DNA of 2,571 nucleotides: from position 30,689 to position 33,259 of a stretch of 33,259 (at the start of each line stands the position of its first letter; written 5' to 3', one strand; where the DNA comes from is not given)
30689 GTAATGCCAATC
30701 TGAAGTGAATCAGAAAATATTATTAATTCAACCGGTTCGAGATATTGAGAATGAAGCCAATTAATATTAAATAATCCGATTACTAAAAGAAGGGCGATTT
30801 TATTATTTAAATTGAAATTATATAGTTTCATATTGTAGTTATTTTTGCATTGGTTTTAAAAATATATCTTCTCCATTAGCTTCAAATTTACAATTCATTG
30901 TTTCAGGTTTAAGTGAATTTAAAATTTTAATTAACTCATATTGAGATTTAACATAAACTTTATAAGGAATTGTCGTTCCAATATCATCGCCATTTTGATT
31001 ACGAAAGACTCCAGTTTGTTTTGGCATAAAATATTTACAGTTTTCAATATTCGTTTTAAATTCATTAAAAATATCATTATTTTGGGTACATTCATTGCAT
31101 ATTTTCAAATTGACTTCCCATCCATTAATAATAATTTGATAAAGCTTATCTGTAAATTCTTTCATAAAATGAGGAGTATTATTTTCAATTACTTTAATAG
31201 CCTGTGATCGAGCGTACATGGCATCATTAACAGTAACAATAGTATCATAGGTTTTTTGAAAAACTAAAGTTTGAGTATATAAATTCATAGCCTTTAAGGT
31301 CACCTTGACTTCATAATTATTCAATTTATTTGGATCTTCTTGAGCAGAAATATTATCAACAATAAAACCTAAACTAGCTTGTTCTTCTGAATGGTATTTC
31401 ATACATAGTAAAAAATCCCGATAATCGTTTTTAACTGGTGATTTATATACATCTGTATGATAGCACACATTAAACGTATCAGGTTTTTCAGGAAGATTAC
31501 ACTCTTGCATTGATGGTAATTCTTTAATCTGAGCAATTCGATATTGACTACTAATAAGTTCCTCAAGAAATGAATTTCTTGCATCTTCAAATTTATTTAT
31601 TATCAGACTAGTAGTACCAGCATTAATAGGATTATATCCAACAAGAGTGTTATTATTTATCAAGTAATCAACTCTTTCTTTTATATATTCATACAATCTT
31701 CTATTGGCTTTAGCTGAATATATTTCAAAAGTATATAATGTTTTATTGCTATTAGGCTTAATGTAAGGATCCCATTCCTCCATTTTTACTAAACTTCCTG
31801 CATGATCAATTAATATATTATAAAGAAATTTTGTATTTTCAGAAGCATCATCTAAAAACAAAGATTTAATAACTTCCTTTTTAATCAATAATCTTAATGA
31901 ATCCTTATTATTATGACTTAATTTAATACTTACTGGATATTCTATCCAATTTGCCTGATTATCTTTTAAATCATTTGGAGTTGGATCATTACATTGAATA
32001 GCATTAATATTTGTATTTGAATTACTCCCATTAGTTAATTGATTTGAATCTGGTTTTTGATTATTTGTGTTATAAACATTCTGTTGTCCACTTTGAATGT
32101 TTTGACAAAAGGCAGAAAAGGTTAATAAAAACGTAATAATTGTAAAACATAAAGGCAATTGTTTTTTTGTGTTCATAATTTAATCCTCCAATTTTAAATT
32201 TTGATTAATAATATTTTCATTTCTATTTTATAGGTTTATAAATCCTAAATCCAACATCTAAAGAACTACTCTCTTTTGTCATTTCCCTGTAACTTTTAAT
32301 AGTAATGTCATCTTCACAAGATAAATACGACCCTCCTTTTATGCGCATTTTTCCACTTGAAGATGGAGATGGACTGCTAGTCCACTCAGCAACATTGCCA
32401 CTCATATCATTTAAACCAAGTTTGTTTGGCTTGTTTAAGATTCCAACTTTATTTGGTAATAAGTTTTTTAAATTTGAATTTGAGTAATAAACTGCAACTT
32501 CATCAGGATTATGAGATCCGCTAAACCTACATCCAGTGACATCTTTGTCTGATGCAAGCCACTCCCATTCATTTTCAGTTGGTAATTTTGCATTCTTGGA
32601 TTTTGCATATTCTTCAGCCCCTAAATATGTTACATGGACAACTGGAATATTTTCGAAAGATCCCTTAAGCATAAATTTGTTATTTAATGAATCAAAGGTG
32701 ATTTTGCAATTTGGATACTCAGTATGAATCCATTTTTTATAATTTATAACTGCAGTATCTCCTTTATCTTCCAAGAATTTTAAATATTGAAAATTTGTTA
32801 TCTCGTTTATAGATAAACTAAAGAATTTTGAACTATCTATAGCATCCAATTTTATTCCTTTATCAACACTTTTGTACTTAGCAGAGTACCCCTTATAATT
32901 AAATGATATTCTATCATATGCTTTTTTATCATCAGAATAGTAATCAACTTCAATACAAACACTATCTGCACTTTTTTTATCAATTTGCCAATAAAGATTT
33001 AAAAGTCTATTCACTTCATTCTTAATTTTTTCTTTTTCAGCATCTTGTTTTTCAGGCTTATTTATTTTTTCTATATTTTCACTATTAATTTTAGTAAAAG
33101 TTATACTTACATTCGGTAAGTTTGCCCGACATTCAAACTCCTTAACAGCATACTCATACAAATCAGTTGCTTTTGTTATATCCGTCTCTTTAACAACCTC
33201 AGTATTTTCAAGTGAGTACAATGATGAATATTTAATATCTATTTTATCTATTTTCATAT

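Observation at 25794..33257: Eight-gene envelope cluster built around a J-domain/WD40 membrane protein and an FGE-sulfatase-domain protein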

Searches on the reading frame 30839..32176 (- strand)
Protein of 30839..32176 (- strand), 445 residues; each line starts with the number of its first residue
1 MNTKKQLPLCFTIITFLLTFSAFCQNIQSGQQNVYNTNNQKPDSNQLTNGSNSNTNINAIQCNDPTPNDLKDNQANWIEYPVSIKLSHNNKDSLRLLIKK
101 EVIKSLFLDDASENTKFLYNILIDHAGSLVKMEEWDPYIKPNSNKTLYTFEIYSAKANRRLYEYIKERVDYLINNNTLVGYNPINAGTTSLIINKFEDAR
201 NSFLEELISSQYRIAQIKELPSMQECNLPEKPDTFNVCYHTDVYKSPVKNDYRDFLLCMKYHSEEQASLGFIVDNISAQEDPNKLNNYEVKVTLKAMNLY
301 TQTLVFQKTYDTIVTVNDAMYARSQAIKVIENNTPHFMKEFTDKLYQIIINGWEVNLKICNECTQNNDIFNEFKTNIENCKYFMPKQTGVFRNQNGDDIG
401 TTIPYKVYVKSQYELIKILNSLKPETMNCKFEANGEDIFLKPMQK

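Call 3: search_protein_families(library=pfam, proteins=[window:30839-32176:-], max_evalue=0.1)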
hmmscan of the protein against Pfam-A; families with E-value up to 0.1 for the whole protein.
window:30839-32176:- (445 aa): 0 families

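Call 5: search_protein_families(library=ncbifam, proteins=[window:30839-32176:-], max_evalue=0.1)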
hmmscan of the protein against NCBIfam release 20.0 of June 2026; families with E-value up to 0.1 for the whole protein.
window:30839-32176:- (445 aa): 0 families

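Call 6: search_protein_families(library=padloc, proteins=[window:30839-32176:-], max_evalue=0.1)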
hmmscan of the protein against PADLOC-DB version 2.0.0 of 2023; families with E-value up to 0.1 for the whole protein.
window:30839-32176:- (445 aa): 0 families

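Call 8: find_encoding_contigs(protein=window:30839-32176:-, flank=10000, max_places=6)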
Protein window:30839-32176:- (445 aa): no gene with exactly this product is on record in the collection.

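Call 32: search_solved_structures(query=window:30839-32176:-, max_evalue=1)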
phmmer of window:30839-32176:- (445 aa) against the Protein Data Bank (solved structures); distinct sequences matched with E-value up to 1: 0.

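Call 47: find_homologous_proteins(query=window:30839-32176:-, max_evalue=0.01)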
Query window:30839-32176:- (445 aa): 1 proteins with E <= 0.01 among 2247 candidates.
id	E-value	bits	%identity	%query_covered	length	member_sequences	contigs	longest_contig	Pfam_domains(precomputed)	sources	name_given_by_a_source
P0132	1.4e-297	1004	100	100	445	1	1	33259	-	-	-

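Call 51: search_protein_families(library=phrogs, proteins=[window:30839-32176:-], max_evalue=0.01)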
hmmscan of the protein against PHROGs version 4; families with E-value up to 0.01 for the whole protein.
window:30839-32176:- (445 aa): 0 families

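Call 69: search_solved_structures(query=A6, max_evalue=5)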
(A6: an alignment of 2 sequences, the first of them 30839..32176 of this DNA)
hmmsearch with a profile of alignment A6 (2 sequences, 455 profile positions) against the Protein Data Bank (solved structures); distinct sequences matched with E-value up to 5: 4.
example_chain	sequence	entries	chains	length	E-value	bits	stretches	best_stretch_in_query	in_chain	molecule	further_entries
7uc3_A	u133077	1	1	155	0.16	14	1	392-434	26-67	Adhesin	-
8rc2_G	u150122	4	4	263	0.29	13.2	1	147-193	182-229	CRISPR type AFERR-associated protein Csf1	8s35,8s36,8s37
3mtx_A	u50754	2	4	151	0.65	12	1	141-188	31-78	Protein MD-1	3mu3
9x3r_M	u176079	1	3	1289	0.9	11.5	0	340-405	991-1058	Long-tail fiber proximal subunit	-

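Call 76: search_protein_families(library=pfam, alignment_id=A6, max_evalue=10)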
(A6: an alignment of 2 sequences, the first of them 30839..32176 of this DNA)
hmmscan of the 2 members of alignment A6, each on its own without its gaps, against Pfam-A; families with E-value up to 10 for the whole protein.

A. member 1, window:30839-32176:- (445 aa): 3 families
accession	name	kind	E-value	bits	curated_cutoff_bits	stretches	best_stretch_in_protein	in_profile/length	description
PF17786.7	Mannosidase_ig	-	0.12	13.3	23.4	1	284-328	11-54/91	Mannosidase Ig/CBM-like domain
PF23722.1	Beta-sand_DEX1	-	0.28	12.2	27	1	272-313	25-60/99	DEX1 beta-sandwich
PF08343.15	RNR_N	-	4.9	7.7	29.4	1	156-176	35-55/82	Ribonucleotide reductase N-terminal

B. families by the number of members that match (of 2 scanned): 3 families
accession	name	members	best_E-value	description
PF17786.7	Mannosidase_ig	1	0.12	Mannosidase Ig/CBM-like domain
PF23722.1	Beta-sand_DEX1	1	0.28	DEX1 beta-sandwich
PF08343.15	RNR_N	1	4.9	Ribonucleotide reductase N-terminal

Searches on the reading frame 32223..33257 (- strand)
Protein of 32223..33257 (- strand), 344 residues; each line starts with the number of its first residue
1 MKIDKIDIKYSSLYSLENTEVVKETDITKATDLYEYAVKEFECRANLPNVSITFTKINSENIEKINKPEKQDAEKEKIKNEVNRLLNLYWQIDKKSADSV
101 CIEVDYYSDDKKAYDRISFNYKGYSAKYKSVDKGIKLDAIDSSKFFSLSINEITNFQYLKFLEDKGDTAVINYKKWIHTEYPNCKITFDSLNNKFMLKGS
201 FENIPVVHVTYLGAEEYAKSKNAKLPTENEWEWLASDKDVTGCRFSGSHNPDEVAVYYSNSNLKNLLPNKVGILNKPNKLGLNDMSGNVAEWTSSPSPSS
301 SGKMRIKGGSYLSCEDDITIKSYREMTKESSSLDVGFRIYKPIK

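Call 3: search_protein_families(library=pfam, proteins=[window:32223-33257:-], max_evalue=0.1)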
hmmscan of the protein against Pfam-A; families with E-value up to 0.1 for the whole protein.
window:32223-33257:- (344 aa): 2 families
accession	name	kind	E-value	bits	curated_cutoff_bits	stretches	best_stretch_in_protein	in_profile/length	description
PF03781.23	FGE-sulfatase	-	1.7e-26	93.9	23.3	1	141-339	33-253/255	Sulfatase-modifying factor enzyme 1-like domain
PF23249.1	KH_PARP14_3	-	0.024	14.9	28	1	174-203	17-46/61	PARP14, third type I KH domain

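Call 5: search_protein_families(library=ncbifam, proteins=[window:32223-33257:-], max_evalue=0.1)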
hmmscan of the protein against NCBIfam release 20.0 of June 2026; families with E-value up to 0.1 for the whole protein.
window:32223-33257:- (344 aa): 4 families
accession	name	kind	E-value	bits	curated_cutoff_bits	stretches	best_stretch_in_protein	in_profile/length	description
TIGR03440.2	egtB_TIGR03440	equivalog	7.5e-13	48.4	360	1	146-296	206-351/413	ergothioneine biosynthesis protein EgtB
TIGR03525.2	GldK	equivalog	5.6e-07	29.2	350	1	55-296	95-337/408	T9SS ring complex lipoprotein PorK/GldK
NF041186.1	SenA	equivalog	9.8e-07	28.5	420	1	146-295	204-320/382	selenoneine synthase SenA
TIGR03524.1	GldJ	equivalog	2.2e-05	23.3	458.2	1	276-293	344-361/559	gliding motility lipoprotein GldJ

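Call 6: search_protein_families(library=padloc, proteins=[window:32223-33257:-], max_evalue=0.1)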
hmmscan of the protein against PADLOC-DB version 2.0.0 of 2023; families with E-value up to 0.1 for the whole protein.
window:32223-33257:- (344 aa): 0 families

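Call 46: find_related_loci(query=window:32223-33257:-, collection=metagenome_contigs, flank=10000)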
Query window:32223-33257:- (344 aa) in metagenome_contigs; peptide patterns used: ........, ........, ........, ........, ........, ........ (x = any residue, [..] = any of these).
600 stretches matched a pattern, but none encodes a relative of the query by tblastn (E <= 1e-3).

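Call 51: search_protein_families(library=phrogs, proteins=[window:32223-33257:-], max_evalue=0.01)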
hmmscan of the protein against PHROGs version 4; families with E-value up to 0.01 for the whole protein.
window:32223-33257:- (344 aa): 1 family
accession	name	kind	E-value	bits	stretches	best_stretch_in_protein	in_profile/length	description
phrog_18508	-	other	5.3e-11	43.3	1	142-340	49-261/266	kinase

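Call 56: search_solved_structures(query=window:32223-33257:-, max_evalue=0.001, show_alignments=3)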
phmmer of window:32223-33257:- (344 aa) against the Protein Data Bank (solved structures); distinct sequences matched with E-value up to 0.001: 12.
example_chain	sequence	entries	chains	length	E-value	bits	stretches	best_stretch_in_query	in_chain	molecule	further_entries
5aoh_A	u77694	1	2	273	2.9e-09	39.8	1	164-343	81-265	Spore coat protein CotH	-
1y4j_A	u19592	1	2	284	1.7e-07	34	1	204-327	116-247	Sulfatase modifying factor 2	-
4x8b_A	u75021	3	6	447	5.7e-07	32.3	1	204-297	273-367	Sulfoxide synthase EgtB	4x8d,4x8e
2y3c_A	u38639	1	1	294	6.2e-06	28.9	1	201-293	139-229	TREPONEMA DENTICOLA VARIABLE PROTEIN 1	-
7ml6_A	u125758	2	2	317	5.9e-05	25.6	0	202-236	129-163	CalU17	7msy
9myj_B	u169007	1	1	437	6.8e-05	25.5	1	227-302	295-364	Lipoprotein, putative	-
6vqp_A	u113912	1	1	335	6.8e-05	25.5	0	202-236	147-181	CalU17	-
9p6h_B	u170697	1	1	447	8.1e-05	25.2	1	227-302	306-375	Lipoprotein, putative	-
9ots_A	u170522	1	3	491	9.7e-05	25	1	227-302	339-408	Por secretion system protein porK/gldK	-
9mzu_A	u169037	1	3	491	9.7e-05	25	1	227-302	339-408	PorK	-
6muj_A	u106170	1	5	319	0.00027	23.5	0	203-245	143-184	Formylglycine-generating enzyme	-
2q17_A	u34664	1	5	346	0.00061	22.3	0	203-294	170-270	formylglycine generating enzyme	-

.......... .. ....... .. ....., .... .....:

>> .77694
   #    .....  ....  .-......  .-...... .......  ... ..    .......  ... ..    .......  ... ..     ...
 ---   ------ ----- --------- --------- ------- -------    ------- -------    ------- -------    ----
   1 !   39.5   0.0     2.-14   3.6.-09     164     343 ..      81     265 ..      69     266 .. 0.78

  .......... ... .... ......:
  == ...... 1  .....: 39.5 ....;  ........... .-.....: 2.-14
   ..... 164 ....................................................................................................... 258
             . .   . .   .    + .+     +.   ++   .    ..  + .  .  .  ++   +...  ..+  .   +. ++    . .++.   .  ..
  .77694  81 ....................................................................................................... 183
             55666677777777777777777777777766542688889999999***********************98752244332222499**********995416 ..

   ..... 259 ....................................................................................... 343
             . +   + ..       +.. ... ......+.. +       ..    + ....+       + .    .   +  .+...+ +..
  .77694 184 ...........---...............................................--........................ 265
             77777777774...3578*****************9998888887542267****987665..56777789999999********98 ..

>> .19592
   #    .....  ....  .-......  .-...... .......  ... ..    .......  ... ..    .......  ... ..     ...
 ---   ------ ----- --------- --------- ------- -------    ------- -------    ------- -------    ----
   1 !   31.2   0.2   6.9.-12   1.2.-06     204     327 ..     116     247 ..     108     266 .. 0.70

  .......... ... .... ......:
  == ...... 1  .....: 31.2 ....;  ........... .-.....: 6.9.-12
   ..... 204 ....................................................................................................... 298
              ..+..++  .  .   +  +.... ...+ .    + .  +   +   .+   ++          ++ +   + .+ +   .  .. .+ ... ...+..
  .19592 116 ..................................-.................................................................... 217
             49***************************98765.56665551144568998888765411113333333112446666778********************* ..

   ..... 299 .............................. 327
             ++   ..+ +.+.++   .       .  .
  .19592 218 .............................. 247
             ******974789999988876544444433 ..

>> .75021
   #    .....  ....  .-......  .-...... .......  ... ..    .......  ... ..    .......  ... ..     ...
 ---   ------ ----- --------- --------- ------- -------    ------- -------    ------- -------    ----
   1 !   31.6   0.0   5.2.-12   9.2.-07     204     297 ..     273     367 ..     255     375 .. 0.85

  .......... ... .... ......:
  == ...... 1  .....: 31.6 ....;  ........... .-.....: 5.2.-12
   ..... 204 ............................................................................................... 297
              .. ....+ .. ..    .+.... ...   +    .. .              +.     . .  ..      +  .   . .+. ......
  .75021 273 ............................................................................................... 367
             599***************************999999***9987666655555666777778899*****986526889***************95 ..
